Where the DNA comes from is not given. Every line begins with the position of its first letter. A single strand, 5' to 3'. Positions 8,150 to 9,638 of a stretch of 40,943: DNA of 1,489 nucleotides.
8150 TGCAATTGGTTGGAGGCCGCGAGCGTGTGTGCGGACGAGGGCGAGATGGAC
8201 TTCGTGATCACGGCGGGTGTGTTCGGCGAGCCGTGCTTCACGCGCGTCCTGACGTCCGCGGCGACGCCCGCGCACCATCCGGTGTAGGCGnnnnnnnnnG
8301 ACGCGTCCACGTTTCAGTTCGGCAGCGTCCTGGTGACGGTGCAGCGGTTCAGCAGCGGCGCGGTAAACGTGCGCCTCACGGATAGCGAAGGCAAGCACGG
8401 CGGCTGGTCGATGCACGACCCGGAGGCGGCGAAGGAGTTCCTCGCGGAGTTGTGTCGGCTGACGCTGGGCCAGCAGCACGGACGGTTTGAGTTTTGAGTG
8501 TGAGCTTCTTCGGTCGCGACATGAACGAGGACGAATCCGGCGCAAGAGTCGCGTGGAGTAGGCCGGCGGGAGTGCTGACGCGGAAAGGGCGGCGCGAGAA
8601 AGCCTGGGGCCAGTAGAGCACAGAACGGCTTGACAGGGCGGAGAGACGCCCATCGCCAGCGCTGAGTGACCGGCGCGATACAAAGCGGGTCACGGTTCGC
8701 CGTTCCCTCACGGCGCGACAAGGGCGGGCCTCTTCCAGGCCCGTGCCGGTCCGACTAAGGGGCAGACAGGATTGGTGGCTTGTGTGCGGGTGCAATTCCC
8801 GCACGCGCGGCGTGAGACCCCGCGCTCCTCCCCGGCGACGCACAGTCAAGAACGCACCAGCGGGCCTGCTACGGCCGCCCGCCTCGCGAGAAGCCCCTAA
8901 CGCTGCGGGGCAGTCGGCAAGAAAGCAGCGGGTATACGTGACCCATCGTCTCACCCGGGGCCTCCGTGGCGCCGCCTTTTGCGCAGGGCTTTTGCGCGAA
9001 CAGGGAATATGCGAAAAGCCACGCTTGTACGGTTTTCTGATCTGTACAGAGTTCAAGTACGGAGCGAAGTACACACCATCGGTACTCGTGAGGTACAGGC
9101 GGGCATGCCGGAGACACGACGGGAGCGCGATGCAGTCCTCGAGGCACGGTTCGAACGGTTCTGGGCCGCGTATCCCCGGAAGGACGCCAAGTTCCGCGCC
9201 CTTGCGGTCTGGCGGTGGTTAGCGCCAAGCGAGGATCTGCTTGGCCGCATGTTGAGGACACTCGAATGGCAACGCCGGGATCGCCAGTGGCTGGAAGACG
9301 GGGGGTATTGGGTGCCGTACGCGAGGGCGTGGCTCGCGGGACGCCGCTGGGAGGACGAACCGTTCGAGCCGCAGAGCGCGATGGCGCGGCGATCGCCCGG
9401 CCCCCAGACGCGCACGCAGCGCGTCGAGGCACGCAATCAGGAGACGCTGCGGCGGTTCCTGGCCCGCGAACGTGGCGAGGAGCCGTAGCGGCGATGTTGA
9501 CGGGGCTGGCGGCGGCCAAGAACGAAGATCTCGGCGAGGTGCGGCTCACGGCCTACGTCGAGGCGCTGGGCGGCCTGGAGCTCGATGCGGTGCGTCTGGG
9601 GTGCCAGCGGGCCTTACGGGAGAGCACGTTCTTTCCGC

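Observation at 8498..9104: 607-bp ORF-free gap with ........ iterons and serial GC hairpins: candidate origin and/or structured RNA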

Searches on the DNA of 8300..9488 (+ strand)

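Call 6: search_dna_similar(query=window:8400-9200:+, collection=phages, mode=distant)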
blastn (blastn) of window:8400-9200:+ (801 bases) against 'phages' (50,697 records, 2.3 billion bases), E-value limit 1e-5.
No match.

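Call 8: search_rna_families(source=window, start=8300, end=9300, threshold=evalue, max_evalue=10, show_alignments=3)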
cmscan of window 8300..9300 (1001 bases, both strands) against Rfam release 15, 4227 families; matches with E-value up to 10: 3.
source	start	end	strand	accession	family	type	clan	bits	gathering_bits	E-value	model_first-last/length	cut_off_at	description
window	8912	8993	+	RF02889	Sr006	Gene; sRNA;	-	19.3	100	1.8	1-124/124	no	Pseudomonas sRNA 6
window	8871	8918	+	RF00502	TCV_Pr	Cis-reg;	-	15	40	9.4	1-34/34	no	Turnip crinkle virus (TCV) core promoter hairpin (Pr)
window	9228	9282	+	RF01119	sR32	Gene; snRNA; snoRNA; CD-box;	-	10.5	40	6.2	1-57/57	no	Small nucleolar RNA sR32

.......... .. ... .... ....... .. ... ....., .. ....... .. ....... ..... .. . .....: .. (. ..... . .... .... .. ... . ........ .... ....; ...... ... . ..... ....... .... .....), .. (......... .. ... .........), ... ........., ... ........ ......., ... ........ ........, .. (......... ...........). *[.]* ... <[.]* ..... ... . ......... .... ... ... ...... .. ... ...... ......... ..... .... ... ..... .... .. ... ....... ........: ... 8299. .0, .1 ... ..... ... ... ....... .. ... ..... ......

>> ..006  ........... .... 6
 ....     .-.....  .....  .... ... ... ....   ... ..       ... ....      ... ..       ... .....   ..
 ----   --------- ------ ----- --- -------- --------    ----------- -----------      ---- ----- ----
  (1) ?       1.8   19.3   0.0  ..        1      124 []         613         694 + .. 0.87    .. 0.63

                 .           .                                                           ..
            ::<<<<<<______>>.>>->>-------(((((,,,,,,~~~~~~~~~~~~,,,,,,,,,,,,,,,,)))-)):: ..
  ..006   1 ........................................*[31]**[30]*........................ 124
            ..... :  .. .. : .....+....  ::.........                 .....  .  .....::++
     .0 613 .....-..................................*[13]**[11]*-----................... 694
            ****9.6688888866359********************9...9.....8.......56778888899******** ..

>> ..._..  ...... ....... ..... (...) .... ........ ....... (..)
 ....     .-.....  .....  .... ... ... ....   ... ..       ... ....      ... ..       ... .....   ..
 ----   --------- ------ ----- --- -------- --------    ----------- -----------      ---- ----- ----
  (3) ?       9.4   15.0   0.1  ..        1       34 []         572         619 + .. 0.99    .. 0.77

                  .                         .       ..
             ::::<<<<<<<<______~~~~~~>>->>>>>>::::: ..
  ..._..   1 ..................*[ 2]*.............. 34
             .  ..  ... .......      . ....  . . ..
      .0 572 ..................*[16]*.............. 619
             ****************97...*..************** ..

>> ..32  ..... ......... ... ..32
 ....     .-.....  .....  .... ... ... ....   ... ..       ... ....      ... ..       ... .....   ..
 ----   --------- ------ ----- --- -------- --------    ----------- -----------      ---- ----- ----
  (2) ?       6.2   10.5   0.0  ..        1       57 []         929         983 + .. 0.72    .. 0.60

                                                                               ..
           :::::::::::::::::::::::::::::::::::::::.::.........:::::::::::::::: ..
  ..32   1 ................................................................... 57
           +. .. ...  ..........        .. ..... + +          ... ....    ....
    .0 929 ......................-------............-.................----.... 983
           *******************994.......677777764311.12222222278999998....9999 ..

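Call 66: search_with_rna_model(model_id=R1, sources=[L002, L003, L004, L009, L010, L011, L013, L099, L107, L108, L118], max_evalue=0.01, make_alignment=true)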
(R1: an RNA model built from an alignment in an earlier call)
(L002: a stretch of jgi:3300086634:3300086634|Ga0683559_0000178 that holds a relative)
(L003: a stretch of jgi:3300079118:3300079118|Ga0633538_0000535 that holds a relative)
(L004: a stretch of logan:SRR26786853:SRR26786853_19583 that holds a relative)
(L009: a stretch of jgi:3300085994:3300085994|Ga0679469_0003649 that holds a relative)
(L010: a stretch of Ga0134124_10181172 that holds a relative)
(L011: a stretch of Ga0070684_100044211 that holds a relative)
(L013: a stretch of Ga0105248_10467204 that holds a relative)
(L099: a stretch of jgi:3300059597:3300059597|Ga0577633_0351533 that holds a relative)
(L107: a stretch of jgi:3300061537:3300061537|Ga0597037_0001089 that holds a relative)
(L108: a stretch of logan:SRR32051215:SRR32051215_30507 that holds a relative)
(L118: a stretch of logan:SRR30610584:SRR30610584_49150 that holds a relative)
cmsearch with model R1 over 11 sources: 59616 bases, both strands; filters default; matches with E-value up to 0.01: 11.
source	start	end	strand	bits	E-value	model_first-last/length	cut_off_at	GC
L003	3680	3794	+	121.9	5.7e-24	1-115/115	no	0.64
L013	621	739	+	121.3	7.6e-24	1-115/115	no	0.7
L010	84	203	+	120.8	9.9e-24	1-115/115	no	0.7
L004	2156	2274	+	120.1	1.4e-23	1-115/115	no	0.71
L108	4723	4841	+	116.2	9.1e-23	1-115/115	no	0.71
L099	719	838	+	99.7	2.9e-19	1-115/115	no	0.68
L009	2278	2386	+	91.6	1.5e-17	1-115/115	no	0.62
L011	403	511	+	88.1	8.2e-17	1-115/115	no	0.61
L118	4956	5064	+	79.1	6.6e-15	1-115/115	no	0.57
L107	4393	4515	+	38.7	2.5e-06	1-115/115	no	0.58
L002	3271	3393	+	32.4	5.2e-05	1-115/115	no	0.56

Alignment A8: 11 matches aligned to the model, 132 columns, each read 5' to 3' on its own strand. Consensus structure (alignment columns), stored with it:
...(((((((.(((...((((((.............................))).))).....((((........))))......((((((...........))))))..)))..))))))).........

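Call 79: build_rna_model(alignment_id=A11, structure=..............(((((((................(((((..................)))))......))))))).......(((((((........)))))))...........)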
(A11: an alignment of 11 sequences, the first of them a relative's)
Model R2 built from alignment A11 (11 sequences, 118 columns); structure: as given.
model positions 102; base pairs 19; branch points 1; effective number of sequences 3.2; information 0.59 bits per position. Calibrated on 0.2 Mb of random sequence (short: E-values are rough).
structure used (alignment columns):
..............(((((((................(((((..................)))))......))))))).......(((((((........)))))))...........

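Call 81: search_with_rna_model(model_id=R2, sources=[window, L001, L109, L002, L003, L004, L009, L010, L011, L013, L099], filters=off, max_evalue=5, show_alignments=0)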
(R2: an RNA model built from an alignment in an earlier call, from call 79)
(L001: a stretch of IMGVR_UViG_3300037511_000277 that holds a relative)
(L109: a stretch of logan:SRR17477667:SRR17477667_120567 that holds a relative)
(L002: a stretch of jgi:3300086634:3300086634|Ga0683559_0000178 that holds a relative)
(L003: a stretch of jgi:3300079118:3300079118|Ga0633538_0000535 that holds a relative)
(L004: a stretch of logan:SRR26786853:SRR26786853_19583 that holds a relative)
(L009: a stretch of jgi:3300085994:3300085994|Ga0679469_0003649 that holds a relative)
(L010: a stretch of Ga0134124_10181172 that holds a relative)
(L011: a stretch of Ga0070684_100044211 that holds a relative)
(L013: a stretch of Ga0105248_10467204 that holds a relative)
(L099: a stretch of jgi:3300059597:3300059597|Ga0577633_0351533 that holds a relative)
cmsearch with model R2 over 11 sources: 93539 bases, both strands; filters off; matches with E-value up to 5: 17.
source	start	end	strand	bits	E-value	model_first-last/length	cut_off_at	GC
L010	199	300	+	107.4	2e-32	1-102/102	no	0.58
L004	2270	2370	+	103.8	2.9e-31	1-102/102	no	0.6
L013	735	840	+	99.4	7.6e-30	1-102/102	no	0.61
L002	3389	3498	+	98.5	1.5e-29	1-102/102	no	0.59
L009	2382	2481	+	82.2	2.7e-24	1-102/102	no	0.55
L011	507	606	+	81.6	4.2e-24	1-102/102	no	0.55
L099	834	938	+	79.7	1.7e-23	1-102/102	no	0.61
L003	3790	3889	+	41.4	4.3e-11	1-102/102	no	0.56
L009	2454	2473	-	10.2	0.51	75-94/102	no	0.6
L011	579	598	-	10.2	0.51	75-94/102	no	0.6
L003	4230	4254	+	8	2.7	70-94/102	no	0.64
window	27957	28019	-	7.9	2.9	1-102/102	no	0.71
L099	911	930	-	7.9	3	75-94/102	no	0.65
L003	8264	8285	-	7.7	3.4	73-94/102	no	0.82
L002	3471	3491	-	7.7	3.4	74-94/102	no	0.67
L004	1661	1712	+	7.2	5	1-102/102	no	0.69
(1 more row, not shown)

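Call 104: search_with_rna_model(model_id=R2, sources=[L002, L003, L004, L009, L010, L011, L013, L099, L107, L108, L118], max_evalue=0.001, make_alignment=true)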
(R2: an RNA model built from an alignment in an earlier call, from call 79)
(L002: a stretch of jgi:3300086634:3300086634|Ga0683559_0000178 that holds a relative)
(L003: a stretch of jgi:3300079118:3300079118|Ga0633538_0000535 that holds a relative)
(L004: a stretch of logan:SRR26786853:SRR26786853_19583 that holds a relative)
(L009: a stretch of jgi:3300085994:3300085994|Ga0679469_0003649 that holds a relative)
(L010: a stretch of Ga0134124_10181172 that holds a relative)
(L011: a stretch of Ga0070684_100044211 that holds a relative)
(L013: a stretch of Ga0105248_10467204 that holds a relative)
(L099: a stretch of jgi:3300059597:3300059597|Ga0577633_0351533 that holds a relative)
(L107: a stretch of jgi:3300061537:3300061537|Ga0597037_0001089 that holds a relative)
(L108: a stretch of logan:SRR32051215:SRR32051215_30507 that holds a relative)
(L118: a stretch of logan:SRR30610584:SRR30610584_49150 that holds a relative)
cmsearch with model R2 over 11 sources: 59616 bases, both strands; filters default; matches with E-value up to 0.001: 11.
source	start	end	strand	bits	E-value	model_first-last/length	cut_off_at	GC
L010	199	300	+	107.4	1.3e-32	1-102/102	no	0.58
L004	2270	2370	+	103.7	1.9e-31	1-102/102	no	0.6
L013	735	840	+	99.4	4.9e-30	1-102/102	no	0.61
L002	3389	3498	+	98.4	9.7e-30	1-102/102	no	0.59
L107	4511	4620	+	96.9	3.1e-29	1-102/102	no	0.56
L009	2382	2481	+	82.2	1.7e-24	1-102/102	no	0.55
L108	4837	4939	+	81.8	2.3e-24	1-102/102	no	0.58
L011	507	606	+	81.6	2.7e-24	1-102/102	no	0.55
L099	834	938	+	79.7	1.1e-23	1-102/102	no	0.61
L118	5060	5159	+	75.5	2.6e-22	1-102/102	no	0.55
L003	3790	3889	+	41.4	2.7e-11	1-102/102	no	0.56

Alignment A13: 11 matches aligned to the model, 116 columns, each read 5' to 3' on its own strand. Consensus structure (alignment columns), stored with it:
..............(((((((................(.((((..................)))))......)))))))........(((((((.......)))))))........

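Call 120: search_rna_families(sources=[L010, L013, L099, L011, L004, L001], threshold=evalue, max_evalue=1)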
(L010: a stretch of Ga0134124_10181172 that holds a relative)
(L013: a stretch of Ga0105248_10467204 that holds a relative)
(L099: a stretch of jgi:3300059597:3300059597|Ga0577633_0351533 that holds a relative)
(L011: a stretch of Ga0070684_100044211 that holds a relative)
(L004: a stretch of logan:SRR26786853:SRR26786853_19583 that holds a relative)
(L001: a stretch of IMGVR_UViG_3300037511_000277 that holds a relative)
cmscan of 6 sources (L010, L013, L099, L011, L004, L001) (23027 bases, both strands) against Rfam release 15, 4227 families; matches with E-value up to 1: 1.
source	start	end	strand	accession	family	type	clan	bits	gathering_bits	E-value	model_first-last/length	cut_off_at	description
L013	353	420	+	RF01852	tRNA-Sec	Gene; tRNA;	CL00001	24.6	47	0.63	1-91/91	no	Selenocysteine transfer RNA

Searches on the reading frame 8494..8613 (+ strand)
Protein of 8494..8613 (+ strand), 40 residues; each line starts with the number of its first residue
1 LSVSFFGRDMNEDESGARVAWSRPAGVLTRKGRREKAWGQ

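Call 107: find_homologous_proteins(query=window:8494-8613:+, max_evalue=10)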
Query window:8494-8613:+: no candidate shares three 5-residue words with the query. No homologue found.
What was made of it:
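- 8521..8616 (+): Possible 31-aa ORF (40 aa from TTG 8494); weak and unsupported. No homologue was found (call 107).
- Tried and rejected: The small ORF has no homologue (call 107).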
